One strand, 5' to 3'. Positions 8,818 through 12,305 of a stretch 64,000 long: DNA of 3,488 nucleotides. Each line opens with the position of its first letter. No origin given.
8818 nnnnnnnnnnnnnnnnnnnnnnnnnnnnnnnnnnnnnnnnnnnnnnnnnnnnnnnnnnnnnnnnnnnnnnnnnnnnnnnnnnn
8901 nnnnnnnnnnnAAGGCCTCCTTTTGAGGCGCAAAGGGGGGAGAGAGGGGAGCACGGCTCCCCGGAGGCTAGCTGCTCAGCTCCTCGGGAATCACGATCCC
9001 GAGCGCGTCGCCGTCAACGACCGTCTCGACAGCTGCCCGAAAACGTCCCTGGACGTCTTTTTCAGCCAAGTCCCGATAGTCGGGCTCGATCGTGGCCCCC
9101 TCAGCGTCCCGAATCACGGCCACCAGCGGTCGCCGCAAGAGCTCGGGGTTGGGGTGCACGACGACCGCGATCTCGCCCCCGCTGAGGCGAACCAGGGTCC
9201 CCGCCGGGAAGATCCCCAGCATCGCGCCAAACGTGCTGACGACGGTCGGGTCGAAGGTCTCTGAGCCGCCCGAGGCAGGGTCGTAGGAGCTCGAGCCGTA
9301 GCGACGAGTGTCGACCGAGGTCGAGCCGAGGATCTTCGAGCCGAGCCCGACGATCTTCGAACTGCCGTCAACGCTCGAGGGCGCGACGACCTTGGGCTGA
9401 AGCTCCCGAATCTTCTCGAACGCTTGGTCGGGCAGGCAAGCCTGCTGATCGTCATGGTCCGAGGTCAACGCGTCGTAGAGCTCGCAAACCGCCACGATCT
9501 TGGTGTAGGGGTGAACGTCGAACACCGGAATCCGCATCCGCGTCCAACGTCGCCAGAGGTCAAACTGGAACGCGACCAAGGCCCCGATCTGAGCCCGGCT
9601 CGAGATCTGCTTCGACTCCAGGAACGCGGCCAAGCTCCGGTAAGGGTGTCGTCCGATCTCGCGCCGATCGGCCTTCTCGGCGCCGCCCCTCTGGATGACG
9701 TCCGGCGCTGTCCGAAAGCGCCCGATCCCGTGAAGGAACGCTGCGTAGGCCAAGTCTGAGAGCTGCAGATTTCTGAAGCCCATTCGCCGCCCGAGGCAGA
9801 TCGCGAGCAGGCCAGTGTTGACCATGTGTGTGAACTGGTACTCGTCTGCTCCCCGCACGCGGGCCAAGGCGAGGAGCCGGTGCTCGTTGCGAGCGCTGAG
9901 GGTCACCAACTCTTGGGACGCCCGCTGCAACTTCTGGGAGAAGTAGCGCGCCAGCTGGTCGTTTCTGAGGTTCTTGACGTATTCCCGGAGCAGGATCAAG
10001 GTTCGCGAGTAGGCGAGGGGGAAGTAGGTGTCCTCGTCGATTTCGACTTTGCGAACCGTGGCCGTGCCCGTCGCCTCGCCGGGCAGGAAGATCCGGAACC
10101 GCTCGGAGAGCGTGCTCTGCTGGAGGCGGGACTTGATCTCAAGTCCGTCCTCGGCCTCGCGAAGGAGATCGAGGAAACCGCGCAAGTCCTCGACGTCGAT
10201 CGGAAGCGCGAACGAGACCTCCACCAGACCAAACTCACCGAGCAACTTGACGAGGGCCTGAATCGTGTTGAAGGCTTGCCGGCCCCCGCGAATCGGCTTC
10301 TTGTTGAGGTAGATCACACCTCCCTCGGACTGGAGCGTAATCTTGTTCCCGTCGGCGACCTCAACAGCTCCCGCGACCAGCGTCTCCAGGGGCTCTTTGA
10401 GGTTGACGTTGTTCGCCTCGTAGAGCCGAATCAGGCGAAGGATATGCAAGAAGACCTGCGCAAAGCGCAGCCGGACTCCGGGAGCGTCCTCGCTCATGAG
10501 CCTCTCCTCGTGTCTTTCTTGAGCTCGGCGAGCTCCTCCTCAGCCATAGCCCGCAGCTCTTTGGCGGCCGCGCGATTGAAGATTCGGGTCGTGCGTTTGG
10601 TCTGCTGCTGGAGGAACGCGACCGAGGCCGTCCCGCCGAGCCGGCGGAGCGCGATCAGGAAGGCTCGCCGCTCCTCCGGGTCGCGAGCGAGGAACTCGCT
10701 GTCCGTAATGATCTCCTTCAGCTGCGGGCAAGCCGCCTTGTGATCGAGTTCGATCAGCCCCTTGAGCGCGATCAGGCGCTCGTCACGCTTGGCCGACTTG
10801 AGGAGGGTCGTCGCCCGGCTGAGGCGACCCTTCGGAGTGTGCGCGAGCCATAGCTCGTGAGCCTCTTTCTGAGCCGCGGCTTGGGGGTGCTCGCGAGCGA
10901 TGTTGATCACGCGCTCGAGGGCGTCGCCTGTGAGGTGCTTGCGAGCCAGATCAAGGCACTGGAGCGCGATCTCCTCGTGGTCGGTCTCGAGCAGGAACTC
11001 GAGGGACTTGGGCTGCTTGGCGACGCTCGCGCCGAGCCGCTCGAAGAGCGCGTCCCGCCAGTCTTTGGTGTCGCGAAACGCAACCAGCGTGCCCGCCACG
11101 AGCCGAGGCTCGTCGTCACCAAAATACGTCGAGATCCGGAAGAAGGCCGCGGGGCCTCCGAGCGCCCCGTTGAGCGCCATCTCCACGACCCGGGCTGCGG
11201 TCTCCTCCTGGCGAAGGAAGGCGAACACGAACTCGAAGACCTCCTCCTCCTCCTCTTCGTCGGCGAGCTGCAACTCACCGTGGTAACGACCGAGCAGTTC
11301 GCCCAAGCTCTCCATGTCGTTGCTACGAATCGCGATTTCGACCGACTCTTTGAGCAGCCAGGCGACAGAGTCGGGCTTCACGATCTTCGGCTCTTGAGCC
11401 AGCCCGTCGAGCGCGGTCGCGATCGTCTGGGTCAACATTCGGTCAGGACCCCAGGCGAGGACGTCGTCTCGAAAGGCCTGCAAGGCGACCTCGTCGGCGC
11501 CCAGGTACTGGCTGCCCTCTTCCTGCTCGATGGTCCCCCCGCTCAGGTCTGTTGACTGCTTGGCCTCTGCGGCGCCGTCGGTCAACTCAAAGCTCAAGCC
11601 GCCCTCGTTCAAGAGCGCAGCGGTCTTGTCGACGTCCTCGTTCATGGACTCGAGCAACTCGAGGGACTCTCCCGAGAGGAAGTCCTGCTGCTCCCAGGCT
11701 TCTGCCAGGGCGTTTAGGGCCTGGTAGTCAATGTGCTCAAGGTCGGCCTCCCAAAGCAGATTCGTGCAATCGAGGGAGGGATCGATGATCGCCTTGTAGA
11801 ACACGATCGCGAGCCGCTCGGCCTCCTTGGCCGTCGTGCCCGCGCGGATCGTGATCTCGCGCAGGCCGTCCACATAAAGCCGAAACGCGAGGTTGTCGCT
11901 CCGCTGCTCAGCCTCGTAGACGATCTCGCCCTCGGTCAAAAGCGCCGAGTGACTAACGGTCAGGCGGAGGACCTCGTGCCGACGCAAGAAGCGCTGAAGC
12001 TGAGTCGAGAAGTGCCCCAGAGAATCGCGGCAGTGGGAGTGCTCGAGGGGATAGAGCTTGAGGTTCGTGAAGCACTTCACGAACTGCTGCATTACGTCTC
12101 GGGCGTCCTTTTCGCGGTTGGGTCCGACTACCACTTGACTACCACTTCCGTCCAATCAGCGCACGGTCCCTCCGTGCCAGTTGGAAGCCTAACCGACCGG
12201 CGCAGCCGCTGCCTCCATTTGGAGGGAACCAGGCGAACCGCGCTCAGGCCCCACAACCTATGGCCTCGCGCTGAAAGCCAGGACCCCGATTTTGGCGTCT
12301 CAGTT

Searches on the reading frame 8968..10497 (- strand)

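Call 47: search_protein_families(library=pfam, proteins=[window:8968-10497:-], max_evalue=0.00001)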
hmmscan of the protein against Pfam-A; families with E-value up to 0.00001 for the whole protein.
window:8968-10497:- (509 aa): 0 families

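Call 50: search_protein_families(library=pfam, proteins=[window:8968-10497:-], max_evalue=0.05)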
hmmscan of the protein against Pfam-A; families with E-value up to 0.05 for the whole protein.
window:8968-10497:- (509 aa): 2 families
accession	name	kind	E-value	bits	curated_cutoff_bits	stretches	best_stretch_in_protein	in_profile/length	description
PF13487.12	HD_5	-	0.00036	20.7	27.2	1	231-367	24-162/170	HD domain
PF01966.28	HD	-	0.039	14.7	22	0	222-264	2-42/116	HD domain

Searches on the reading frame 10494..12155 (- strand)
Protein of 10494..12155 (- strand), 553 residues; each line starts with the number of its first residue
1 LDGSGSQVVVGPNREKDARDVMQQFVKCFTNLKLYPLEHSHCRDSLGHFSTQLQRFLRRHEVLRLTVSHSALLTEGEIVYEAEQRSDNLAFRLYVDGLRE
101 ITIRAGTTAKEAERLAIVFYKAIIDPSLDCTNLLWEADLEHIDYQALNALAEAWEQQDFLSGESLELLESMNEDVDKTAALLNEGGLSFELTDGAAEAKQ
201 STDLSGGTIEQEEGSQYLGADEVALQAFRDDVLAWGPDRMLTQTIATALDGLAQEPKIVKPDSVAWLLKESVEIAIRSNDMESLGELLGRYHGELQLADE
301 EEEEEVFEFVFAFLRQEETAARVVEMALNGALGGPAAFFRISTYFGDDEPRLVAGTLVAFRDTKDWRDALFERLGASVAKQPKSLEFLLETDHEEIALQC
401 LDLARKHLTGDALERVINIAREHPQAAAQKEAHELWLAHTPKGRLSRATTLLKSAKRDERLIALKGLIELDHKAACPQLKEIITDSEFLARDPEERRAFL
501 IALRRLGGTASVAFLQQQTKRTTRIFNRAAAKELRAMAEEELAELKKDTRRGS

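Call 47: search_protein_families(library=pfam, proteins=[window:10494-12155:-], max_evalue=0.00001)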
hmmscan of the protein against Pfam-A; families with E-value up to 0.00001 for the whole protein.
window:10494-12155:- (553 aa): 0 families

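Call 50: search_protein_families(library=pfam, proteins=[window:10494-12155:-], max_evalue=0.05)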
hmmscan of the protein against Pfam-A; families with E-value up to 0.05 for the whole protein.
window:10494-12155:- (553 aa): 1 family
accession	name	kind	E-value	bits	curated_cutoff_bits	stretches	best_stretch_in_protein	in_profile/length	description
PF13646.12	HEAT_2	-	0.00026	21.7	27.7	1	451-532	7-85/88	HEAT repeats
